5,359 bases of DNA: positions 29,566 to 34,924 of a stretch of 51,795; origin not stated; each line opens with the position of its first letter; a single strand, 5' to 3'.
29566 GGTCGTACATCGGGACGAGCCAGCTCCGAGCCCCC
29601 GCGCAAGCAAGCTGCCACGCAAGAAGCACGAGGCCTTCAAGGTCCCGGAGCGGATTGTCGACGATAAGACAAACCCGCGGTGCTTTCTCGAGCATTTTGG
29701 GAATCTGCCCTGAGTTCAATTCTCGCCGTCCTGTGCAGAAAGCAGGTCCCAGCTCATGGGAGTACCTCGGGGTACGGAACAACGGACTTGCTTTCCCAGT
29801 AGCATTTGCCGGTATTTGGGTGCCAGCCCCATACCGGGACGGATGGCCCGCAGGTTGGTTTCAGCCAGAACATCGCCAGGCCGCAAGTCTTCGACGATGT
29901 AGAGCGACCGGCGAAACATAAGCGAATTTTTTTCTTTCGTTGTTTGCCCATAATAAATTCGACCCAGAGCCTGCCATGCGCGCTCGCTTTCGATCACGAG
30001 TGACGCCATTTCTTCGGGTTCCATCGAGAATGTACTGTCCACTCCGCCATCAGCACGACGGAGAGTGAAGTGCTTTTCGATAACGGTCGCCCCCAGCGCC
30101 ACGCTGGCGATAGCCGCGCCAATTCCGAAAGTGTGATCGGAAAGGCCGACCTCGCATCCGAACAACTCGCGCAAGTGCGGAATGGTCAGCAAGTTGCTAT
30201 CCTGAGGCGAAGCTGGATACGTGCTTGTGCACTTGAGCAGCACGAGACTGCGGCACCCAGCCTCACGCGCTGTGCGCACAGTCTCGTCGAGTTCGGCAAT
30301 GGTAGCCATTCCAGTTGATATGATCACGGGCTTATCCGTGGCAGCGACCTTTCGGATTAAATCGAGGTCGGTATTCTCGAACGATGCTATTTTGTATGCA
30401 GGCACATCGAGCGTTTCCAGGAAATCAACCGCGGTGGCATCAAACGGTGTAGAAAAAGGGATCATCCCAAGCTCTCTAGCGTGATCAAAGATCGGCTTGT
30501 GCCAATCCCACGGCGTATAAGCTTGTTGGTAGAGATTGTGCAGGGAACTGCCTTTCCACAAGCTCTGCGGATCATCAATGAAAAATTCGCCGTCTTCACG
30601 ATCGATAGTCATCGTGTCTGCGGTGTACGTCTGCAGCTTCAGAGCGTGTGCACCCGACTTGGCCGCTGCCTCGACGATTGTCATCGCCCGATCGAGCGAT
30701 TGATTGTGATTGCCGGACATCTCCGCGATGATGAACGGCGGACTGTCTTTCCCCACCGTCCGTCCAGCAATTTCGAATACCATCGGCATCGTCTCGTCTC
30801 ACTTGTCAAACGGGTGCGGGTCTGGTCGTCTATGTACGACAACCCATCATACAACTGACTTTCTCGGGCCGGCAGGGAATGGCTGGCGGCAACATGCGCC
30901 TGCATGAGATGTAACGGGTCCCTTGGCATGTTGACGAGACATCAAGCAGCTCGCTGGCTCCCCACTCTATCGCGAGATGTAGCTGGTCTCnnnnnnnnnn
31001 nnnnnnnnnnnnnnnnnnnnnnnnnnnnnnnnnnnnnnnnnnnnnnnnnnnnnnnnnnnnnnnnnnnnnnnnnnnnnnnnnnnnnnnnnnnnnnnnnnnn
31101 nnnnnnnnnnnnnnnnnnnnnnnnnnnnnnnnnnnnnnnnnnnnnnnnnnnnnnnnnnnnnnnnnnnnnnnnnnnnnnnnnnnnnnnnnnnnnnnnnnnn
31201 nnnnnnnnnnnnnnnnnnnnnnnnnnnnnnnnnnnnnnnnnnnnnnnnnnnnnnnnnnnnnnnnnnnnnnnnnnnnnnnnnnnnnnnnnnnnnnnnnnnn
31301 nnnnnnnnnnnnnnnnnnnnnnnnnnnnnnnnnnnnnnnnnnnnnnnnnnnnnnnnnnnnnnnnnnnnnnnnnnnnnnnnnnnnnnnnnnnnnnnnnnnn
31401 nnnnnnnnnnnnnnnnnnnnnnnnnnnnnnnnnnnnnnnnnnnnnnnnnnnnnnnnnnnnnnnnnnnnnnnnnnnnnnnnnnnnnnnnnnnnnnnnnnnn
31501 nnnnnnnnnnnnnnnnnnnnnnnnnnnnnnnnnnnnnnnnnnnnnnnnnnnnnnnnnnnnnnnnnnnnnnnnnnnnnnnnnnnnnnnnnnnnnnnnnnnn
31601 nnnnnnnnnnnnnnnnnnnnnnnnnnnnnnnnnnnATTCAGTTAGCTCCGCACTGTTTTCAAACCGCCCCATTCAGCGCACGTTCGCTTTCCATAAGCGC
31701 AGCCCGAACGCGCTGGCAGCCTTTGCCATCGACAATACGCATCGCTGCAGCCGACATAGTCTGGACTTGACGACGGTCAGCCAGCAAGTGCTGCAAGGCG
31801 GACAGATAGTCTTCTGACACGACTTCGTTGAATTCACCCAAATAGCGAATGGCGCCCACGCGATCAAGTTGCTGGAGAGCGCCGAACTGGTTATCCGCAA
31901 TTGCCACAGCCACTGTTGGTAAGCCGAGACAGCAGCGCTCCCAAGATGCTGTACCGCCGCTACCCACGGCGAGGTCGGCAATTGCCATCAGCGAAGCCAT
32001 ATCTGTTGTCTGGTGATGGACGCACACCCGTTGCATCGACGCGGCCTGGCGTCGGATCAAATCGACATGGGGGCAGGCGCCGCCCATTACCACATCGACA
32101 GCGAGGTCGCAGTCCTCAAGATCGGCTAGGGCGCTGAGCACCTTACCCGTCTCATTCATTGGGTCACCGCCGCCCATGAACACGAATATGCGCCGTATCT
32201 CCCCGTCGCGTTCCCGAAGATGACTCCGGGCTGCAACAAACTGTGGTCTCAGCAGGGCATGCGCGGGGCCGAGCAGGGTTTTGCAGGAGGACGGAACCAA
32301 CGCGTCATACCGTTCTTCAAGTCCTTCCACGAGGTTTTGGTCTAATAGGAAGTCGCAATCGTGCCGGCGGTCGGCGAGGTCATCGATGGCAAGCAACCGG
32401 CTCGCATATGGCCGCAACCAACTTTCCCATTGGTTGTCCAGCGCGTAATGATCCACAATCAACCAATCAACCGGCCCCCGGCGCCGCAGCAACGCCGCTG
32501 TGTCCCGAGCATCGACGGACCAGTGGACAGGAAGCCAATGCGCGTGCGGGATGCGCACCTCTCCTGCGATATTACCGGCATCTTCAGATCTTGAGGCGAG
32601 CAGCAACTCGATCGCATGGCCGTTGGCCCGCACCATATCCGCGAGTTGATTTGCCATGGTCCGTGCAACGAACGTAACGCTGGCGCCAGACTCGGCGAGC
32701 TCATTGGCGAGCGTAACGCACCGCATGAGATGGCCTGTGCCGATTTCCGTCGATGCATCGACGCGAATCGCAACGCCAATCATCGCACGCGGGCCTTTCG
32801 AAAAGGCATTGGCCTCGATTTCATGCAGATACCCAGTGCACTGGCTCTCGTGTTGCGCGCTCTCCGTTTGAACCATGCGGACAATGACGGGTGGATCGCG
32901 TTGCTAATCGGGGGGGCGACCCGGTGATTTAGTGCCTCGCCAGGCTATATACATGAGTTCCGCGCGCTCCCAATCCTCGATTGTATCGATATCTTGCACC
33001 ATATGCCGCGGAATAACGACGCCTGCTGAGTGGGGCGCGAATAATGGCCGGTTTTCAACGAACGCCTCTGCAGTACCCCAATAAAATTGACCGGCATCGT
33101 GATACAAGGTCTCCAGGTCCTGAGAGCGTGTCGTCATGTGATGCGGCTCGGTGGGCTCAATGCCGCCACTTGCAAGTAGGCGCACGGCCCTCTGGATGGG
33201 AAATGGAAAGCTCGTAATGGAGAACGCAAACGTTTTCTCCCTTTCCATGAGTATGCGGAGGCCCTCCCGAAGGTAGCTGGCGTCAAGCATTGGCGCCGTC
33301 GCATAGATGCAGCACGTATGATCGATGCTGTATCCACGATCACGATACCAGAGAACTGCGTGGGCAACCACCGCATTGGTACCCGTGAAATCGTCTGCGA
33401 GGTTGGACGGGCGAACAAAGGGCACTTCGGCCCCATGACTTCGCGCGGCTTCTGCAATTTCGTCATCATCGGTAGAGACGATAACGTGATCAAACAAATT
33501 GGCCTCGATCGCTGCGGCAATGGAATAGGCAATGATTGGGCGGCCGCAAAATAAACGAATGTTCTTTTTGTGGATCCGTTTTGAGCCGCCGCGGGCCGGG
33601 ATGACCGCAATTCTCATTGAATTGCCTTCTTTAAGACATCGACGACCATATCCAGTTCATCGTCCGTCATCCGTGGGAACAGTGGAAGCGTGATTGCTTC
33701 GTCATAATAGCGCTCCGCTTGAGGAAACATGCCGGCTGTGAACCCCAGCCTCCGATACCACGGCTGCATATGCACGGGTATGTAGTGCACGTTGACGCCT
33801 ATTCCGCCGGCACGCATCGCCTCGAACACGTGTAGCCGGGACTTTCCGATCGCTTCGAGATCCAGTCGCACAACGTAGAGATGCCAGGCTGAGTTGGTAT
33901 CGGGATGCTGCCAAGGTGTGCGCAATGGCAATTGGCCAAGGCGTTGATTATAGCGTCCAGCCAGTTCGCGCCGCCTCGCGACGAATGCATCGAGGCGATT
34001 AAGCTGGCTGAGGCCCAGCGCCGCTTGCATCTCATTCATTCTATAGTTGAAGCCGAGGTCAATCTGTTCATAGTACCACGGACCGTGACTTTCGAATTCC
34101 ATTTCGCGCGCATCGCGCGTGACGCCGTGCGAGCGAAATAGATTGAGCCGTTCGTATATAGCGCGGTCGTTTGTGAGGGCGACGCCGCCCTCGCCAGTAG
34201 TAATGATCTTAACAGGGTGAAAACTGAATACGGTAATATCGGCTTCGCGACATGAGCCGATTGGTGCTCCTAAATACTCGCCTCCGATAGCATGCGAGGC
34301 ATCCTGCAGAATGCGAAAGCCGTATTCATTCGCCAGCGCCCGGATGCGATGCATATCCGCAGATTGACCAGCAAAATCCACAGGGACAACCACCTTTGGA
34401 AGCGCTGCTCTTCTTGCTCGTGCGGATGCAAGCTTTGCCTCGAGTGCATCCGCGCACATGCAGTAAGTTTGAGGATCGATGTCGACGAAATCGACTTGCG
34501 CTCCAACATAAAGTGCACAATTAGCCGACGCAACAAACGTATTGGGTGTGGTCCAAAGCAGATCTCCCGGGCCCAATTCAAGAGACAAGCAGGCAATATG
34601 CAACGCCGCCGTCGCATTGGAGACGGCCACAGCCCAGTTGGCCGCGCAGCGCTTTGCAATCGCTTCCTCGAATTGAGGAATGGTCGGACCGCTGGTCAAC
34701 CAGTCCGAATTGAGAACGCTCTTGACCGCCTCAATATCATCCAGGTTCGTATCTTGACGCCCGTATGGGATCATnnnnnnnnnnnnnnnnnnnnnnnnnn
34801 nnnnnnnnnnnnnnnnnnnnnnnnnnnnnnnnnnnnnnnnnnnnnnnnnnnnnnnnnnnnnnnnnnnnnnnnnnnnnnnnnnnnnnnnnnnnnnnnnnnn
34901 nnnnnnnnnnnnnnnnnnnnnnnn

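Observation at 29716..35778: Pseudaminic acid operon lacking a GNAT PseH, with a divergent formyltransferase-fold gene in its place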

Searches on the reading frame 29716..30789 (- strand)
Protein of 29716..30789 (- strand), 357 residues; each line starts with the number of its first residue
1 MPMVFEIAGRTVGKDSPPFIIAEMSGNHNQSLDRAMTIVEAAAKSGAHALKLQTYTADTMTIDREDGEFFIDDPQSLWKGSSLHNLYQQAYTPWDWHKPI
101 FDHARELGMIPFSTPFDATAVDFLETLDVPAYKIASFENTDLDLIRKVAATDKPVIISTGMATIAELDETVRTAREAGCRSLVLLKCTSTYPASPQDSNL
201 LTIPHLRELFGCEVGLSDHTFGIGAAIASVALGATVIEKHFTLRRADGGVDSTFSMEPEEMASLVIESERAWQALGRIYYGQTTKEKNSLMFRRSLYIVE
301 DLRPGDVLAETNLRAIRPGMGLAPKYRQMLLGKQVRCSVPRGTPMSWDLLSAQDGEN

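Call 3: search_protein_families(library=ncbifam, proteins=[window:29716-30789:-], max_evalue=0.001)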
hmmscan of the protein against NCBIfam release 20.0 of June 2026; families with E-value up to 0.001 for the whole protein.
window:29716-30789:- (357 aa): 2 families
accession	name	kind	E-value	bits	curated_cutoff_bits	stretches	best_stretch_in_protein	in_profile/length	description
TIGR03586.1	PseI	equivalog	6.4e-147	489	340.25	1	17-345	1-327/327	pseudaminic acid synthase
TIGR03569.1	NeuB_NnaB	equivalog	1.2e-81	274.4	399.65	1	18-342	1-326/329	N-acetylneuraminate synthase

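Call 4: search_protein_families(library=pfam, proteins=[window:29716-30789:-], max_evalue=0.01)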
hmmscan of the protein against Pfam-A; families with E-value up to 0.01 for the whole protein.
window:29716-30789:- (357 aa): 3 families
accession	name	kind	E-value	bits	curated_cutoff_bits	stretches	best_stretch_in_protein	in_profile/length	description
PF03102.20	NeuB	-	6.2e-87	291.5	22.1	1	38-277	1-238/241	NeuB family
PF08666.17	SAF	-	6.2e-07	30.3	21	1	293-350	1-62/63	SAF domain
PF00857.26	Isochorismatase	-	0.0066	17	27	0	134-200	96-160/175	Isochorismatase domain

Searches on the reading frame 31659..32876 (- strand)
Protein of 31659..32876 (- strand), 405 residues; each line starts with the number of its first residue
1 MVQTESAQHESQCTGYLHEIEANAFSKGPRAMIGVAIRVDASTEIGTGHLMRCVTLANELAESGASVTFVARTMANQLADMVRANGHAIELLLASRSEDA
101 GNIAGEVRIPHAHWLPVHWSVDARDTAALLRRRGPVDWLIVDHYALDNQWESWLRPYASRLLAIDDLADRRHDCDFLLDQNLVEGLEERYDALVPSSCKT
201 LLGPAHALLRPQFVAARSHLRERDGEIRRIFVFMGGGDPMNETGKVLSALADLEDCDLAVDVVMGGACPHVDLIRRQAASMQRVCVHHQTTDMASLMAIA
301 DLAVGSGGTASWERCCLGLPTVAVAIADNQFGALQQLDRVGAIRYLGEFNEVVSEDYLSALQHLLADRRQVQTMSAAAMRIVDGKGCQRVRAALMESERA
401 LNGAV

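Call 3: search_protein_families(library=ncbifam, proteins=[window:31659-32876:-], max_evalue=0.001)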
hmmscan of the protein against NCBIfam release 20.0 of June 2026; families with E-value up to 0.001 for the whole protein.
window:31659-32876:- (405 aa): 2 families
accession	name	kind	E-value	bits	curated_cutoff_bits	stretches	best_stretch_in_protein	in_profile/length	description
TIGR03590.1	PseG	equivalog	3.6e-87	292.5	153.55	1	35-336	3-279/280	UDP-2,4-diacetamido-2,4,6-trideoxy-beta-L-altropyranose hydrolase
TIGR01133.1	murG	equivalog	1.2e-08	34.4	250.25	1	220-392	177-351/353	undecaprenyldiphospho-muramoylpentapeptide beta-N-acetylglucosaminyltransferase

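Call 4: search_protein_families(library=pfam, proteins=[window:31659-32876:-], max_evalue=0.01)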
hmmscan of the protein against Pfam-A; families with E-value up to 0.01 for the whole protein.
window:31659-32876:- (405 aa): 1 family
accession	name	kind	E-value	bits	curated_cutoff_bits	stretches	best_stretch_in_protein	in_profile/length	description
PF04007.18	DUF354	-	0.00021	20.9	22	1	281-324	242-285/349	Protein of unknown function (DUF354)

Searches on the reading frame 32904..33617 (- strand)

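Call 3: search_protein_families(library=ncbifam, proteins=[window:32904-33617:-], max_evalue=0.001)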
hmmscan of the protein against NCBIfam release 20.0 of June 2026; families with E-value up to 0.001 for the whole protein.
window:32904-33617:- (237 aa): 7 families
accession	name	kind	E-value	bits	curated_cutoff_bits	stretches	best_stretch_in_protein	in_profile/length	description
TIGR03584.1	PseF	equivalog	2e-98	328.4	205.7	1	3-223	1-220/222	pseudaminic acid cytidylyltransferase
NF003952.0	PRK05450.1-5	subfamily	7.4e-13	48.2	193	1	3-68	4-69/250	3-deoxy-manno-octulosonate cytidylyltransferase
NF003948.0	PRK05450.1-1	equivalog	3e-10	39.7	281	1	3-125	7-122/248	3-deoxy-manno-octulosonate cytidylyltransferase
NF003950.0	PRK05450.1-3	subfamily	3.3e-10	39.7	234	1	3-68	4-69/248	3-deoxy-manno-octulosonate cytidylyltransferase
NF009905.0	PRK13368.1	subfamily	6.3e-10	38.8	255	1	3-65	4-66/243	3-deoxy-manno-octulosonate cytidylyltransferase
TIGR00466.1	kdsB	equivalog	1.2e-07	31.4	155.2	1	4-69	5-69/241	3-deoxy-manno-octulosonate cytidylyltransferase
TIGR00453.1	ispD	equivalog_domain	0.00015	21.3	181.3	1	3-61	1-62/219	2-C-methyl-D-erythritol 4-phosphate cytidylyltransferase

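Call 4: search_protein_families(library=pfam, proteins=[window:32904-33617:-], max_evalue=0.01)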
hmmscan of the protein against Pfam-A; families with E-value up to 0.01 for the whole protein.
window:32904-33617:- (237 aa): 2 families
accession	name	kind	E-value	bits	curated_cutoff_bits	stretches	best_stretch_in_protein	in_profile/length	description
PF02348.25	CTP_transf_3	-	8.9e-24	84.9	22.6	1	3-175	1-148/217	Cytidylyltransferase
PF12804.13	NTP_transf_3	-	0.00025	21.7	27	1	5-90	2-82/160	MobA-like NTP transferase domain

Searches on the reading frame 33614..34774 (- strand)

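Call 3: search_protein_families(library=ncbifam, proteins=[window:33614-34774:-], max_evalue=0.001)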
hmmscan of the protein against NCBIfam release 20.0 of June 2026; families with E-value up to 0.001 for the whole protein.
window:33614-34774:- (386 aa): 7 families
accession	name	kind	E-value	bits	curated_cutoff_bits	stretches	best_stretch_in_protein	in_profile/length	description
TIGR03588.1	PseC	equivalog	1.7e-164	547.3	423.5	1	1-384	1-379/380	UDP-4-amino-4,6-dideoxy-N-acetyl-beta-L-altrosamine transaminase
NF008658.2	PRK11658.1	equivalog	4.7e-84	282.2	631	1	2-385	5-377/379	UDP-4-amino-4-deoxy-L-arabinose aminotransferase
TIGR04181.1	NHT_00031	hypoth_equivalog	1.8e-62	211.3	420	1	13-364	12-357/359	LegC family aminotransferase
NF008687.0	PRK11706.1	equivalog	9.6e-55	185.8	375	1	1-385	1-374/375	dTDP-4-amino-4,6-dideoxygalactose transaminase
TIGR04427.1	PLP_DesI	equivalog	4.7e-46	157.6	650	1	16-385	37-383/390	dTDP-4-dehydro-6-deoxyglucose aminotransferase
TIGR02379.1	ECA_wecE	subfamily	1.3e-42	146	434.85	1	1-385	1-375/376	dTDP-4-amino-4,6-dideoxy-D-glucose transaminase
NF011936.0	PRK15407.1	equivalog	1.5e-32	112.9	423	2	14-217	50-251/440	lipopolysaccharide biosynthesis protein RfbH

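Call 4: search_protein_families(library=pfam, proteins=[window:33614-34774:-], max_evalue=0.01)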
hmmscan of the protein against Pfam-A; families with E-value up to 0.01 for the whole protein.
window:33614-34774:- (386 aa): 1 family
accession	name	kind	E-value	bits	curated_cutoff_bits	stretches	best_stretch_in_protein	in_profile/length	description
PF01041.23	DegT_DnrJ_EryC1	-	4.4e-109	365.4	19.8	1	12-381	6-359/360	DegT/DnrJ/EryC1/StrS aminotransferase family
